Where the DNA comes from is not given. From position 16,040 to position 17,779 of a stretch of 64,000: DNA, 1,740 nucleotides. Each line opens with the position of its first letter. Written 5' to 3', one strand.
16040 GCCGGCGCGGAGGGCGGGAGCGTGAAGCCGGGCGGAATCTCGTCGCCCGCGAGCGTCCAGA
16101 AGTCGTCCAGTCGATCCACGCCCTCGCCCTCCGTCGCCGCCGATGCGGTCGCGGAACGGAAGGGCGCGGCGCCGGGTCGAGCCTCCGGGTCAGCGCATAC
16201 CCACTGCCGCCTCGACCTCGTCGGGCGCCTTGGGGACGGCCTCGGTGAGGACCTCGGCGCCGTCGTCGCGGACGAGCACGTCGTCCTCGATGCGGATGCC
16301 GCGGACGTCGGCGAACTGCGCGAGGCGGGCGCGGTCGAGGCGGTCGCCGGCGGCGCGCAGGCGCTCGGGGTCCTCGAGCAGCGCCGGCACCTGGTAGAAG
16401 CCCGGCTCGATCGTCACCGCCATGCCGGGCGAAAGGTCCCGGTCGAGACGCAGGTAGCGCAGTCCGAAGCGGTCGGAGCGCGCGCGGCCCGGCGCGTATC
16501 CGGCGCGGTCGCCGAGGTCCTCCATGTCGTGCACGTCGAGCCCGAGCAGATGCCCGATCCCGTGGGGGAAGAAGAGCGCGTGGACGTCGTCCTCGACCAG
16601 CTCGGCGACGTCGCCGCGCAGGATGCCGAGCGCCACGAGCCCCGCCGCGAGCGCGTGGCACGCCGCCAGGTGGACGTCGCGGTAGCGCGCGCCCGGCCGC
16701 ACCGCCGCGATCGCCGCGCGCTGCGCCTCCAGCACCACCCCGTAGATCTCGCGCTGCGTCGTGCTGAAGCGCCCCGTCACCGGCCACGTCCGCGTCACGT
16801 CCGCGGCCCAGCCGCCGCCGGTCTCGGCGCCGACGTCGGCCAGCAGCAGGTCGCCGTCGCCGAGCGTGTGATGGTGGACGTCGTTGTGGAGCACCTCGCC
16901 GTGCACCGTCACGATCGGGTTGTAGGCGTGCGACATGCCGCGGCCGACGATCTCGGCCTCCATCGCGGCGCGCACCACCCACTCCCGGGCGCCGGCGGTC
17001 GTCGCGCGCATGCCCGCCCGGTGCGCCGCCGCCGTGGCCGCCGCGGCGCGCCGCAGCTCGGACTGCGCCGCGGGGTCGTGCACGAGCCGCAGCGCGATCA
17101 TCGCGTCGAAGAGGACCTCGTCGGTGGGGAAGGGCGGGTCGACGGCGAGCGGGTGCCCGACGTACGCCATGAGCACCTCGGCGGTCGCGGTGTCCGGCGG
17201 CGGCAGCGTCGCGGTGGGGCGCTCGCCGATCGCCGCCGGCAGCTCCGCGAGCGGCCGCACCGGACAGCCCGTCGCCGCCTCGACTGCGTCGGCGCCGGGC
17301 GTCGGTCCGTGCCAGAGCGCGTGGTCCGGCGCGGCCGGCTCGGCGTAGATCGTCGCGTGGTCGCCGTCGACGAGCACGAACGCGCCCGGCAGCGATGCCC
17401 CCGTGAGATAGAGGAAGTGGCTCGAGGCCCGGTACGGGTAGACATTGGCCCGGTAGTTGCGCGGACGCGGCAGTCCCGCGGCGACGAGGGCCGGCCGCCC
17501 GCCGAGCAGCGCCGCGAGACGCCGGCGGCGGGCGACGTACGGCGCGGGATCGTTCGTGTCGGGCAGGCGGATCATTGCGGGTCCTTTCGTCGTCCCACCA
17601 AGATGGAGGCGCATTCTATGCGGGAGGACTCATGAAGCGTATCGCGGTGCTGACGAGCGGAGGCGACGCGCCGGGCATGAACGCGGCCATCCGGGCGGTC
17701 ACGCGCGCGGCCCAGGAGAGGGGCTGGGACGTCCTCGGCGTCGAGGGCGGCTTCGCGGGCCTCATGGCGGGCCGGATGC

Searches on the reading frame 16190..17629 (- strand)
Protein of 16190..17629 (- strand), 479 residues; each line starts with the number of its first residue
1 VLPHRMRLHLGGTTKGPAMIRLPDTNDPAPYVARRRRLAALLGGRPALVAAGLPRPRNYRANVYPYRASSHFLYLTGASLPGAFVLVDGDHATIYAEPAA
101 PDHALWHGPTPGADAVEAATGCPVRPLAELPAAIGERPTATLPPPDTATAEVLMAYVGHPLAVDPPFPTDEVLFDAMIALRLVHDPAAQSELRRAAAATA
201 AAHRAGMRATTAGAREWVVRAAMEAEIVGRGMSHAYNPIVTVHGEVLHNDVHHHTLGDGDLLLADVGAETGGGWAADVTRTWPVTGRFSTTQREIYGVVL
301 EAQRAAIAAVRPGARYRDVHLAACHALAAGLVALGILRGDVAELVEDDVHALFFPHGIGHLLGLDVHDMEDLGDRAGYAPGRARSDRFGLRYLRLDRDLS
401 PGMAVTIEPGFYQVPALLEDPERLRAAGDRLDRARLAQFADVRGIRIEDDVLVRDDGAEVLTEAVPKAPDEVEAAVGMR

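Call 30: search_protein_families(library=pfam, proteins=[window:16190-17629:-], max_evalue=0.001)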
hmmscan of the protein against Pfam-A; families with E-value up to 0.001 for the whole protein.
window:16190-17629:- (479 aa): 2 families
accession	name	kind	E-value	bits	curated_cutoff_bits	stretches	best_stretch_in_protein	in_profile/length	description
PF00557.29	Peptidase_M24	-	1e-48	166.3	23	1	191-454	2-207/208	Metallopeptidase family M24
PF05195.22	AMP_N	-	2.7e-17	63.1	24.6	1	31-134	1-110/121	Aminopeptidase P, N-terminal domain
